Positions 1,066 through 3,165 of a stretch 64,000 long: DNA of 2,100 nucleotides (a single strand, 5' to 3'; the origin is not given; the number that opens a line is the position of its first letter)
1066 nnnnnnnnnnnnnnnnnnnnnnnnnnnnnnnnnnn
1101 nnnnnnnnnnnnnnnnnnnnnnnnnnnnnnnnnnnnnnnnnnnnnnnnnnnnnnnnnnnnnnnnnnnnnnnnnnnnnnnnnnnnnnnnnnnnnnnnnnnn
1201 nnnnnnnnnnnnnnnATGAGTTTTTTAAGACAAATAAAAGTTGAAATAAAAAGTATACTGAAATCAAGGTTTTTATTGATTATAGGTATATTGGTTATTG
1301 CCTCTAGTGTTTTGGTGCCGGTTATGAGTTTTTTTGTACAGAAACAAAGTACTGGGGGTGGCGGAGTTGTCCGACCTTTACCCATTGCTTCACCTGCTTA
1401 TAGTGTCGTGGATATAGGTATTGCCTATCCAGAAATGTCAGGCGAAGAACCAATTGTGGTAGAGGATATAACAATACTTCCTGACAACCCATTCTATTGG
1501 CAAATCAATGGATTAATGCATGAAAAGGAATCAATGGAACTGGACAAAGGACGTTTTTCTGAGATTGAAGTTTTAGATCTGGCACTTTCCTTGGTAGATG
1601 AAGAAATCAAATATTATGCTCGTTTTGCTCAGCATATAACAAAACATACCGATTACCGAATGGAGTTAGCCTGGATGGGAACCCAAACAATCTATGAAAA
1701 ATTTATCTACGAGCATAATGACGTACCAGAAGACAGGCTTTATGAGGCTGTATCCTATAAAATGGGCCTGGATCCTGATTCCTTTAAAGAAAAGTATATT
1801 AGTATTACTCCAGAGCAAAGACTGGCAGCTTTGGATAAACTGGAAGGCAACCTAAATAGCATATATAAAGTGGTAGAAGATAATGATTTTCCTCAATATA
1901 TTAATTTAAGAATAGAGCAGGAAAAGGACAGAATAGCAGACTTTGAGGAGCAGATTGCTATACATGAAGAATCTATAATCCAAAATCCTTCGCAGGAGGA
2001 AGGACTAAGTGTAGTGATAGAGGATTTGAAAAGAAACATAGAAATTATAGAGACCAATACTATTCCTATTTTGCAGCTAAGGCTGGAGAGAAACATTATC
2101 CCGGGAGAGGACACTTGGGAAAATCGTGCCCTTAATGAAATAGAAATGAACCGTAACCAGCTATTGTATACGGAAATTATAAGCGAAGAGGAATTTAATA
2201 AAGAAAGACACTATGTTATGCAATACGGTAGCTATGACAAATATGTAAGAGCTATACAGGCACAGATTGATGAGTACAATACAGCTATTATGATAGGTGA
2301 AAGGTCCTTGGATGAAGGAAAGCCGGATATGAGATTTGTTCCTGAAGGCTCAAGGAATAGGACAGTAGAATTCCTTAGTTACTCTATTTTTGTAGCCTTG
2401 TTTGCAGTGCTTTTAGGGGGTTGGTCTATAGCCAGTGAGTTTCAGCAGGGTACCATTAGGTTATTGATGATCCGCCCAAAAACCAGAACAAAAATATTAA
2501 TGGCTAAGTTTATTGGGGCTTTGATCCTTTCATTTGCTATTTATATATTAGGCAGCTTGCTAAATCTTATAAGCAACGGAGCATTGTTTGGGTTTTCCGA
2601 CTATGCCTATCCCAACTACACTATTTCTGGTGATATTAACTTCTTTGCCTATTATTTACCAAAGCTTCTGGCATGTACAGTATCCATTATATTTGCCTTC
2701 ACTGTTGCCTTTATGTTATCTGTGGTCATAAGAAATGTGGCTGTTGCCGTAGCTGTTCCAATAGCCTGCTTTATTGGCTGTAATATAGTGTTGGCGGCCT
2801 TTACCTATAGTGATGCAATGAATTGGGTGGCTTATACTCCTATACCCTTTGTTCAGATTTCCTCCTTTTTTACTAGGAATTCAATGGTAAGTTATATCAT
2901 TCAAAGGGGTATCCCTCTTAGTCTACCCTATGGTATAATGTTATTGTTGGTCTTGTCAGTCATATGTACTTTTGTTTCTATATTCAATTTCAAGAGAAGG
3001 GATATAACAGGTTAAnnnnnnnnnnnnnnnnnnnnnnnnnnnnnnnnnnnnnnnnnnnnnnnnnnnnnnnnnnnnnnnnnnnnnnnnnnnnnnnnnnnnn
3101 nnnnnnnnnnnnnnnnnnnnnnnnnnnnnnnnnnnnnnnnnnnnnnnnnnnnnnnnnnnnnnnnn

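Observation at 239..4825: Orphan seven-PASTA membrane protein in an operon with an ABC-2 exporter that has a giant coiled-coil ectodomain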

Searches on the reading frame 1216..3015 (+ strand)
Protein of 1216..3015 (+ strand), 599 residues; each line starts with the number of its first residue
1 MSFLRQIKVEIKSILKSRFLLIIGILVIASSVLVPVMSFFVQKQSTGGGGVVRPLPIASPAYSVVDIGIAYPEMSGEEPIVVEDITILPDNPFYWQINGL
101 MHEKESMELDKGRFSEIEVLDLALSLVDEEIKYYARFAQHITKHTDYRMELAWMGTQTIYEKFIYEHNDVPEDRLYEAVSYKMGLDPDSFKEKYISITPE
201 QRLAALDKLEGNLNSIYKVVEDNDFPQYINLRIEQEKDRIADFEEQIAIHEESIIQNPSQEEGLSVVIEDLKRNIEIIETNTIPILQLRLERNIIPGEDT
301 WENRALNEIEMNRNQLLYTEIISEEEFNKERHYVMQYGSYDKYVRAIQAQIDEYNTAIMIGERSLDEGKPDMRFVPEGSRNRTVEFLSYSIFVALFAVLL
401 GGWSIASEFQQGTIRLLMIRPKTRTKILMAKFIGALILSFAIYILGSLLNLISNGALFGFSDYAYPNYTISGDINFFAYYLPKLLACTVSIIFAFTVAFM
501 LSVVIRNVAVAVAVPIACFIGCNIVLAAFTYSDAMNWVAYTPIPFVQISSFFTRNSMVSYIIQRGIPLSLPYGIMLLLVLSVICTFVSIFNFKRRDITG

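Call 3: search_protein_families(library=pfam, proteins=[window:1216-3015:+], max_evalue=1)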
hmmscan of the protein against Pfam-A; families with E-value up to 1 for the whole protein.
window:1216-3015:+ (599 aa): 5 families
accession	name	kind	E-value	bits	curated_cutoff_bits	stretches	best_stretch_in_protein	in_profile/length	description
PF12679.13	ABC2_membrane_2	-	5.5e-19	68.9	27.2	1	335-597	57-283/283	ABC-2 family transporter protein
PF12730.13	ABC2_membrane_4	-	1.4e-09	38.6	27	1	383-515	51-172/179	ABC-2 family transporter protein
PF25471.1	TM_PetC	-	0.011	15.9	37.1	1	27-52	23-48/48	Iron-sulfur subunit PetC transmembrane anchor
PF10766.14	AcrZ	-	0.058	13.4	26.2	1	427-454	12-38/48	Multidrug efflux pump-associated protein AcrZ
PF15420.11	Abhydrolase_9_N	-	0.27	11.7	27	1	380-452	43-115/208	Alpha/beta-hydrolase family N-terminus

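Call 4: search_protein_families(library=ncbifam, proteins=[window:1216-3015:+], max_evalue=1)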
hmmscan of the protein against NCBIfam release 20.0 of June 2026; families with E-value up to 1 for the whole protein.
window:1216-3015:+ (599 aa): 1 family
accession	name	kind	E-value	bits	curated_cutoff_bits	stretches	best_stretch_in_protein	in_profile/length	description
NF047564.1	PSM_export_PmtD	equivalog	0.01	15.5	220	1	396-452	61-117/242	phenol-soluble modulin export ABC transporter permease subunit PmtD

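Call 12: find_homologous_proteins(query=window:1216-3015:+, max_evalue=0.00001)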
Query window:1216-3015:+ (599 aa): 213 proteins with E <= 0.00001 among 8000 candidates; the best 120 are listed.
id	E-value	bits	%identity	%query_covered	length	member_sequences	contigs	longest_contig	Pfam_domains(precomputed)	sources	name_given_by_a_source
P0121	0.0e+0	1321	100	100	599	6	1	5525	PF12679.14,PF26999.1,PF10920.16,PF12730.14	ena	-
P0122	0.0e+0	1111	81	100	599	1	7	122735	PF12679.14,PF26999.1,PF10920.16,PF12730.14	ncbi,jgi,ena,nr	ncbi:MAG: ABC transporter permease subunit [Clostridiales bacterium]|nr:ABC transporter permease sub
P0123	0.0e+0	1111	81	100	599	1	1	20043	PF12679.14,PF26999.1,PF10920.16,PF12730.14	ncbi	-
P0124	0.0e+0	1100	81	100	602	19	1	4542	PF12679.14,PF26999.1,PF10920.16,PF12730.14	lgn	-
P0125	4.2e-297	1004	74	100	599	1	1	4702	PF12679.14,PF10920.16,PF12730.14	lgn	-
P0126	1.2e-267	907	66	100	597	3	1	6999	PF12679.14,PF10920.16,PF12730.14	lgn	-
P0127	1.3e-266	904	66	100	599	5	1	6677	PF12679.14,PF10920.16,PF12730.14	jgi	jgi:ABC-2 type transport system permease protein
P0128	6.1e-264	895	66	100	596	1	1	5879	PF12679.14,PF10920.16,PF12730.14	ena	-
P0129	3.2e-252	856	63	100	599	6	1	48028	PF12679.14,PF10920.16,PF12730.14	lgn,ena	-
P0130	1.2e-250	851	62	100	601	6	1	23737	PF12679.14,PF10920.16,PF12730.14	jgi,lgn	-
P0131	1.8e-250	850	63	100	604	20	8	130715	PF12679.14,PF10920.16,PF12730.14,PF12698.14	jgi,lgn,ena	-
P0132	1.2e-246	838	63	99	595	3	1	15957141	PF12679.14,PF10920.16,PF12730.14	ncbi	-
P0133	1.3e-241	821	60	100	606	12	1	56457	PF12679.14,PF10920.16,PF12730.14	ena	-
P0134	1.1e-240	818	62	100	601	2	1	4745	PF12679.14,PF10920.16,PF12730.14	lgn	-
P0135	3.1e-231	787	59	99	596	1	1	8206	PF12679.14,PF26999.1,PF10920.16,PF12730.14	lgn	-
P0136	4.4e-228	777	58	99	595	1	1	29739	PF12679.14,PF26999.1,PF10920.16,PF12730.14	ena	-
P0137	2.2e-227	774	58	100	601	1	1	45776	PF12679.14,PF26999.1,PF10920.16,PF12730.14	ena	-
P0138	2.8e-227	774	60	97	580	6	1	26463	PF12679.14,PF10920.16,PF12730.14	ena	-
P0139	6.3e-226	769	58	100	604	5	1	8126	PF12679.14,PF10920.16,PF12730.14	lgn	-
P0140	1.2e-225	768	56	100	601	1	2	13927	PF12679.14,PF10920.16,PF12730.14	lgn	-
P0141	1.6e-224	765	57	100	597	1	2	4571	PF12679.14,PF10920.16,PF12730.14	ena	-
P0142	3.0e-223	761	57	100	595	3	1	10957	PF12679.14,PF10920.16,PF12730.14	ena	-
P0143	4.7e-223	760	58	100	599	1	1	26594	PF12679.14,PF10920.16,PF12730.14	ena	-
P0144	6.5e-223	759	57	100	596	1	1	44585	PF12679.14,PF10920.16,PF12730.14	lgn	-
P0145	8.9e-223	759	57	100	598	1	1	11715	PF12679.14,PF10920.16,PF12730.14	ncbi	-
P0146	2.1e-221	754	56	100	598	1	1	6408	PF12679.14,PF26999.1,PF10920.16,PF12730.14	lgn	-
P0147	2.9e-220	751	56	100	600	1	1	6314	PF12679.14,PF10920.16,PF12730.14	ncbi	-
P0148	4.5e-220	750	55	100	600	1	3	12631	PF12679.14,PF10920.16,PF12730.14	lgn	-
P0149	8.2e-220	749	56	100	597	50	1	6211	PF12679.14,PF10920.16,PF12730.14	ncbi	ncbi:MAG: ABC transporter permease subunit [Caldicoprobacterales bacterium]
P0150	1.2e-219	749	56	100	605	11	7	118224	PF12679.14,PF10920.16,PF12730.14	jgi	jgi:ABC-2 type transport system permease protein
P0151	3.9e-219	747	55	100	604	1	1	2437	PF12679.14,PF26999.1,PF10920.16,PF12730.14,PF12698.14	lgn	-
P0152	5.4e-218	743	55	100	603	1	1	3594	PF12679.14,PF10920.16,PF12730.14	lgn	-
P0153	1.2e-217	742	55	100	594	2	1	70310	PF12679.14,PF10920.16,PF12730.14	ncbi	ncbi:MAG: ABC transporter permease [Christensenellales bacterium]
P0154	3.2e-216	737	56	100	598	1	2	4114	PF12679.14,PF10920.16,PF12730.14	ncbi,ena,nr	ncbi:MAG: ABC transporter permease subunit [Clostridiales bacterium]|nr:ABC transporter permease sub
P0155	5.9e-216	737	55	99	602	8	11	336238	PF12679.14,PF10920.16,PF12730.14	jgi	jgi:ABC-2 type transport system permease protein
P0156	8.4e-216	736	55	99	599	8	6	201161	PF12679.14,PF10920.16,PF12730.14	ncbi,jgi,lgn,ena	ncbi:MAG: ABC transporter permease subunit [Caldicoprobacterales bacterium]|jgi:ABC-2 type transport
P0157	3.7e-215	734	55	100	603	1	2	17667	PF12679.14,PF10920.16,PF12730.14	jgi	jgi:ABC-2 type transport system permease protein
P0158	6.1e-215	733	57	99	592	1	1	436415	PF12679.14,PF10920.16,PF12730.14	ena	-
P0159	8.0e-215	733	56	100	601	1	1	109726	PF12679.14,PF10920.16,PF12730.14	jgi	-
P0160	2.0e-214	731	56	100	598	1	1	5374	PF12679.14,PF10920.16,PF12730.14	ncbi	-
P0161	4.7e-213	727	56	100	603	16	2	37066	PF12679.14,PF10920.16,PF12730.14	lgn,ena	-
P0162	1.3e-212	725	54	100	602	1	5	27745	PF12679.14,PF26999.1,PF10920.16,PF12730.14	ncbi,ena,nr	ncbi:MAG: ABC transporter permease subunit [Clostridiales bacterium]|nr:ABC transporter permease sub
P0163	3.3e-212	724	54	100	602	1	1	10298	PF12679.14,PF10920.16,PF12730.14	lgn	-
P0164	3.0e-211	721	55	100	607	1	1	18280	PF12679.14,PF10920.16,PF12730.14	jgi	jgi:ABC-2 type transport system permease protein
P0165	4.1e-211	721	54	100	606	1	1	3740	PF12679.14,PF10920.16,PF12730.14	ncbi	-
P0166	4.7e-210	717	54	100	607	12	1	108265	PF12679.14,PF10920.16,PF12730.14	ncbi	-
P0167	6.2e-210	717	54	96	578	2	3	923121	PF12679.14,PF10920.16,PF12730.14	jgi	jgi:ABC-2 type transport system permease protein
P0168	9.5e-209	713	54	100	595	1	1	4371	PF12679.14,PF10920.16,PF12730.14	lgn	-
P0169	1.2e-208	712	55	100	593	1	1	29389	PF12679.14,PF10920.16,PF12730.14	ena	-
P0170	1.8e-208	712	54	100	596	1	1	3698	PF12679.14,PF10920.16,PF12730.14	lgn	-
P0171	1.9e-208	712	53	100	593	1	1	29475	PF12679.14,PF10920.16,PF12730.14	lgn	-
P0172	3.8e-208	711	53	100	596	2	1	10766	PF12679.14,PF10920.16,PF12730.14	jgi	jgi:ABC-2 type transport system permease protein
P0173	1.9e-207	708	53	100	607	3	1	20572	PF12679.14,PF10920.16,PF12730.14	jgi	jgi:ABC-2 type transport system permease protein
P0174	2.6e-207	708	53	100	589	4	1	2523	PF12679.14,PF10920.16,PF12730.14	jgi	jgi:ABC-2 type transport system permease protein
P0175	1.3e-206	706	53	100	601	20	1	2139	PF12679.14,PF26999.1,PF10920.16,PF12730.14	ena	-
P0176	4.3e-206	704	53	100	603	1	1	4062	PF12679.14,PF10920.16,PF12730.14,PF12698.14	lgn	-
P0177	4.9e-206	704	53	100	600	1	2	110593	PF12679.14,PF10920.16,PF12730.14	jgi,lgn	jgi:ABC-2 type transport system permease protein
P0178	1.1e-205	703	53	100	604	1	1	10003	PF12679.14,PF26999.1,PF10920.16,PF12730.14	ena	-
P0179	1.4e-205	702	52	100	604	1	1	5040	PF12679.14,PF10920.16,PF12730.14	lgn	-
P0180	4.7e-205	700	52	100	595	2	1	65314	PF12679.14,PF10920.16,PF12730.14,PF12698.14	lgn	-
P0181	7.6e-205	700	52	99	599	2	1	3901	PF12679.14,PF10920.16,PF12730.14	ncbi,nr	ncbi:MAG TPA: ABC transporter permease subunit, partial [Clostridia bacterium]|nr:ABC transporter pe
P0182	3.1e-204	698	52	100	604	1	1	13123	PF12679.14,PF10920.16,PF12730.14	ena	-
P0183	4.3e-203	694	52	100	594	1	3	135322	PF12679.14,PF10920.16,PF12730.14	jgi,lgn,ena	-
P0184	1.6e-202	692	52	100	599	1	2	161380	PF12679.14,PF10920.16,PF12730.14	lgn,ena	-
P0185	5.7e-202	690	52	100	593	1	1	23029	PF12679.14,PF10920.16,PF12730.14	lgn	-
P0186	5.9e-202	690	52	100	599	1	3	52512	PF12679.14,PF10920.16,PF12730.14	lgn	-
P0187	1.3e-201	689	53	100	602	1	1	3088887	PF12679.14,PF10920.16,PF12730.14,PF12698.14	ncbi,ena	-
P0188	2.4e-201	688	51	100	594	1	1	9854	PF12679.14,PF10920.16,PF12730.14,PF12698.14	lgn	-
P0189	5.2e-201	687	50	100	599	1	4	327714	PF12679.14,PF10920.16,PF12730.14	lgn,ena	-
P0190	7.0e-201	687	53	100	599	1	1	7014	PF12679.14,PF10920.16,PF12730.14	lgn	-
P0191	8.9e-201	686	51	100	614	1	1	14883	PF12679.14,PF10920.16,PF12730.14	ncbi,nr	ncbi:MAG: ABC transporter permease [Bacillota bacterium]|nr:ABC transporter permease [Bacillota bact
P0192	3.5e-200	684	53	99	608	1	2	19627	PF12679.14,PF10920.16,PF12730.14,PF12698.14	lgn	-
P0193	7.7e-200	683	53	100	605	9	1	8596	PF12679.14,PF10920.16,PF12730.14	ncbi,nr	ncbi:MAG: ABC transporter permease [Clostridia bacterium]|nr:ABC transporter permease [Clostridia ba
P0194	1.3e-199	683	50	100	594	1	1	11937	PF12679.14,PF10920.16,PF12730.14,PF12698.14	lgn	-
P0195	2.0e-199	682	49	100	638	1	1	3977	PF12679.14,PF10920.16,PF12730.14,PF12698.14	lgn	-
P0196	3.1e-199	681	52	100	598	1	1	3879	PF12679.14,PF10920.16,PF12730.14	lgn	-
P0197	4.9e-199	681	50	100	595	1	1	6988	PF12679.14,PF10920.16,PF12730.14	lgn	-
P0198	1.0e-198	680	53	100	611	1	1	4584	PF12679.14,PF10920.16,PF12730.14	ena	-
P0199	1.2e-198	679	52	100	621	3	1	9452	PF12679.14,PF10920.16,PF12730.14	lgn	-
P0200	2.3e-198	678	51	100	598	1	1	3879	PF12679.14,PF10920.16,PF12730.14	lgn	-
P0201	2.5e-198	678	51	100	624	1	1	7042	PF12679.14,PF10920.16,PF12730.14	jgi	jgi:ABC-2 type transport system permease protein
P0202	3.8e-198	678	51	100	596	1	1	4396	PF12679.14,PF10920.16,PF12730.14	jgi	jgi:ABC-2 type transport system permease protein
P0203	9.0e-198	676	51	100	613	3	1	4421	PF12679.14,PF10920.16,PF12730.14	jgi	jgi:ABC-2 type transport system permease protein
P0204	1.4e-197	676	52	99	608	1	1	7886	PF12679.14,PF10920.16,PF12730.14,PF12698.14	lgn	-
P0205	1.8e-197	675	50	100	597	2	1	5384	PF12679.14,PF10920.16,PF12730.14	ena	-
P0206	2.2e-197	675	51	100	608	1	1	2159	PF12679.14,PF26999.1,PF10920.16,PF12730.14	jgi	-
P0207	2.3e-197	675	51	100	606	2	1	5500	PF12679.14,PF10920.16,PF12730.14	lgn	-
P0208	4.4e-197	674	51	100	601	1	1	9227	PF12679.14,PF10920.16,PF12730.14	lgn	-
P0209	5.8e-197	674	50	100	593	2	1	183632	PF12679.14,PF26999.1,PF10920.16,PF12730.14,PF12698.14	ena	-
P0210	1.1e-196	673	51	100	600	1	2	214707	PF12679.14,PF10920.16,PF12730.14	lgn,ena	-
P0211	3.0e-196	671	61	82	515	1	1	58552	PF12679.14,PF10920.16,PF12730.14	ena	-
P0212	6.8e-196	670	50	100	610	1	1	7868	PF12679.14,PF10920.16,PF12730.14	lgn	-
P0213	2.0e-195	669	49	99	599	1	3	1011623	PF12679.14,PF10920.16,PF12730.14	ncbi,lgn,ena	-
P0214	4.7e-195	667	50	100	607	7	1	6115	PF12679.14,PF10920.16,PF12730.14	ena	-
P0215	6.0e-195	667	50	100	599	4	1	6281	PF12679.14,PF10920.16,PF12730.14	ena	-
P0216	2.9e-194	665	49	100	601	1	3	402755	PF12679.14,PF10920.16,PF12730.14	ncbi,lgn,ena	-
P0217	6.1e-194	664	50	100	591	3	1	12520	PF12679.14,PF10920.16,PF12730.14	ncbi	-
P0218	1.2e-193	663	50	100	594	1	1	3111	PF12679.14,PF10920.16,PF12730.14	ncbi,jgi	-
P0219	1.8e-193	662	50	100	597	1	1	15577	PF12679.14,PF10920.16,PF12730.14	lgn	-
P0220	3.4e-193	661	52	100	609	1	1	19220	PF12679.14,PF26999.1,PF10920.16,PF12730.14,PF12698.14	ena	-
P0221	3.5e-193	661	50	100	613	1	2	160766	PF12679.14,PF10920.16,PF12730.14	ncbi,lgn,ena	-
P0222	1.1e-192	660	51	100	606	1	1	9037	PF12679.14,PF10920.16,PF12730.14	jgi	jgi:ABC-2 type transport system permease protein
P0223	1.5e-192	659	49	100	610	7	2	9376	PF12679.14,PF26999.1,PF10920.16,PF12730.14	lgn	-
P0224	1.8e-192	659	50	100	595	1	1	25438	PF12679.14,PF10920.16,PF12730.14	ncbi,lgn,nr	ncbi:MAG: ABC transporter permease [Eubacteriales bacterium]|nr:ABC transporter permease [Eubacteria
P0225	2.0e-192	659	51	100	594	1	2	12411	PF12679.14,PF10920.16,PF12730.14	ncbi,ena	-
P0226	3.0e-192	658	49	99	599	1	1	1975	PF12679.14,PF10920.16,PF12730.14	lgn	-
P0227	4.1e-192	658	50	100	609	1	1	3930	PF12679.14,PF10920.16,PF12730.14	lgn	-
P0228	8.5e-192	657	50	100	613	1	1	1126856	PF12679.14,PF26999.1,PF10920.16,PF12730.14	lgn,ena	-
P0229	1.1e-191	656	50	100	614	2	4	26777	PF12679.14,PF10920.16,PF12730.14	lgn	-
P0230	1.4e-191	656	50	100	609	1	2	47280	PF12679.14,PF26999.1,PF10920.16,PF12730.14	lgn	-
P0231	1.7e-191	656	50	100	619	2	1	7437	PF12679.14,PF10920.16,PF12730.14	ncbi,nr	ncbi:MAG TPA: hypothetical protein DD640_00170 [Clostridiales bacterium]|nr:hypothetical protein [Cl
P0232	5.1e-190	651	53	88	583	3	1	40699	PF12679.14,PF10920.16,PF12730.14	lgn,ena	-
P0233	1.0e-189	650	50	100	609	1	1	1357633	PF12679.14,PF10920.16,PF12730.14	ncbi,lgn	-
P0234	1.0e-189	650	50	100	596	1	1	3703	PF12679.14,PF10920.16,PF12730.14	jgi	jgi:ABC-2 type transport system permease protein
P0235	5.6e-189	647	50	100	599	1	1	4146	PF12679.14,PF10920.16,PF12730.14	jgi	jgi:ABC-2 type transport system permease protein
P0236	7.8e-189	647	48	97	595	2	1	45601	PF12679.14,PF10920.16,PF12730.14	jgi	jgi:ABC-2 type transport system permease protein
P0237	8.3e-189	647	54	88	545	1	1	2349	PF12679.14,PF10920.16,PF12730.14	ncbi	-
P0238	2.3e-188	645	48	100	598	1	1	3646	PF12679.14,PF10920.16,PF12730.14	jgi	jgi:ABC-2 type transport system permease protein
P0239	2.5e-188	645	48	100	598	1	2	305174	PF12679.14,PF10920.16,PF12730.14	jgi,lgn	jgi:ABC-2 type transport system permease protein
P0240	3.2e-188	645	49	100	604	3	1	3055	PF12679.14,PF10920.16,PF12730.14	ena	-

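Call 17: find_related_loci(query=A1, collection=genome_contigs, flank=6000)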
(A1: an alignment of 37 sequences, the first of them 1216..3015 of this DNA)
Query A1 (599 aa) in genome_contigs; peptide patterns used: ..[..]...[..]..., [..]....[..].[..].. (x = any residue, [..] = any of these).
313 stretches matched a pattern; 204 encode a relative of the query (tblastn E <= 1e-3); the best 80 are kept; 80 distinct loci.
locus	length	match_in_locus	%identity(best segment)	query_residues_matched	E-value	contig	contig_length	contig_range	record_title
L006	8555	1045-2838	81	1-598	0e+0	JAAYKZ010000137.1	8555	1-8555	MAG: Clostridiales bacterium isolate AS15tlH2ME_109 53239_AS15, whole genome shotgun sequence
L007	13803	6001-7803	81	1-598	0e+0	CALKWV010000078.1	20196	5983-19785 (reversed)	MAG TPA_asm: uncultured Firmicutes bacterium isolate SRR6713629_bin.36_CONCOCT_v1.1_MAG genome assembly, contig: ERZ7949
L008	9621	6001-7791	66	1-599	0e+0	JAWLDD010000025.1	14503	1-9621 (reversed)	MAG: Candidatus Atribacteria bacterium isolate 15dZY3.bin.88 NODE_4443_length_14503_cov_2.771175, whole genome shotgun s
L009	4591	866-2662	63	1-599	0e+0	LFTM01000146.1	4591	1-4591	MAG: Clostridiales bacterium DTU092 scaffold42113, whole genome shotgun sequence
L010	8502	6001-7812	63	1-599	0e+0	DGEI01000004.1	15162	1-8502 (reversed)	MAG TPA_asm: Firmicutes bacterium UBA3930 UBA3930_contig_11094, whole genome shotgun sequence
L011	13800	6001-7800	60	1-599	0e+0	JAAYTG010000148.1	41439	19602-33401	MAG: Clostridiales bacterium isolate AS23ysBPME_90 129440_AS23, whole genome shotgun sequence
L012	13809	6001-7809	56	2-599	0e+0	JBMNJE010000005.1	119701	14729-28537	MAG: Caldicoprobacterales bacterium isolate SBF912LR0HQ0068 contig_27331, whole genome shotgun sequence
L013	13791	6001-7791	57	1-599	0e+0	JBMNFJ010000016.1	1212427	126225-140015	MAG: Caldicoprobacterales bacterium isolate SBF912LR0HQ0095 contig_9667, whole genome shotgun sequence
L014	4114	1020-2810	56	1-598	0e+0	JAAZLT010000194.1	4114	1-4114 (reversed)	MAG: Clostridiales bacterium isolate AS23ysBPME_249 212958_AS23, whole genome shotgun sequence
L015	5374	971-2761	56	1-598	0e+0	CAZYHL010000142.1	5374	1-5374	MAG TPA_asm: uncultured Syntrophomonadaceae bacterium isolate SRP192927_co6_510 genome assembly, contig: NODE_42615_leng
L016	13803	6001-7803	54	1-598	0e+0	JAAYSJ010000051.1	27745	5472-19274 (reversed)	MAG: Clostridiales bacterium isolate AS23ysBPME_32 67262_AS23, whole genome shotgun sequence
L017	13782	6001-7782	55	1-599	0e+0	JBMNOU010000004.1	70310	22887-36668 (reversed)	MAG: Christensenellales bacterium isolate SBF912SR8HQ0013 scaffold_709_c1, whole genome shotgun sequence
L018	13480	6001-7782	55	3-597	0e+0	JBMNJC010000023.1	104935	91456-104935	MAG: Caldicoprobacterales bacterium isolate SBF912LR0HQ0092 contig_58871, whole genome shotgun sequence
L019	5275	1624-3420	55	3-599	0e+0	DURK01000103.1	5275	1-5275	MAG TPA_asm: Clostridiales bacterium isolate AS08sgBPME_86 162724_AS08, whole genome shotgun sequence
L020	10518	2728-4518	56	1-599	0e+0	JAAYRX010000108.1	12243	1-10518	MAG: Clostridiales bacterium isolate AS23ysBPME_258 91618_AS23, whole genome shotgun sequence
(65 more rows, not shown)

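Call 24: predict_structure(alignment_id=A1)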
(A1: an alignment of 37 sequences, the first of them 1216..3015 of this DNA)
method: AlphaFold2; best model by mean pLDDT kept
length: 599 residues; sequences in the alignment: 37
mean_pLDDT: 82.5   pTM: 0.72
mean pLDDT of the five models: 82.5, 82.2, 81.4, 79.8, 79.8
residues with pLDDT >= 90: 169; 70-90: 367; 50-70: 23; < 50: 40
segments of 3 or more residues with pLDDT < 50: 44-75, 413-418
pLDDT, mean of each block of 10 residues (from residue 1): 78 81 85 82 42 30 26 58 83 88 87 84 91 91 84 84 88 88 83 86 90 90 90 91 90 87 88 92 93 86 91 89 86 82 86 91 91 87 89 89 71 49 75 89 92 89 87 88 92 91 83 88 86 82 87 80 78 92 88 61
secondary structure, 60 per line:
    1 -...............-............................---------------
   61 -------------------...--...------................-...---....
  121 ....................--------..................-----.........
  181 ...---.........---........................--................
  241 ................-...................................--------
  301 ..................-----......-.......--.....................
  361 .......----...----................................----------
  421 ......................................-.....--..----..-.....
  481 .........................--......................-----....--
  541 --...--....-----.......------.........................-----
elements in order: H2-16 H18-45 E80-82 E85-87 H94-109 H117-140 H149-166 H172-183 H187-195 H199-222 H225-256 H258-292 H301-318 H324-329 H331-337 H340-367 H379-410 H421-458 H460-464 H476-505 H508-529 H535-538 H548-551 H557-563 H570-594
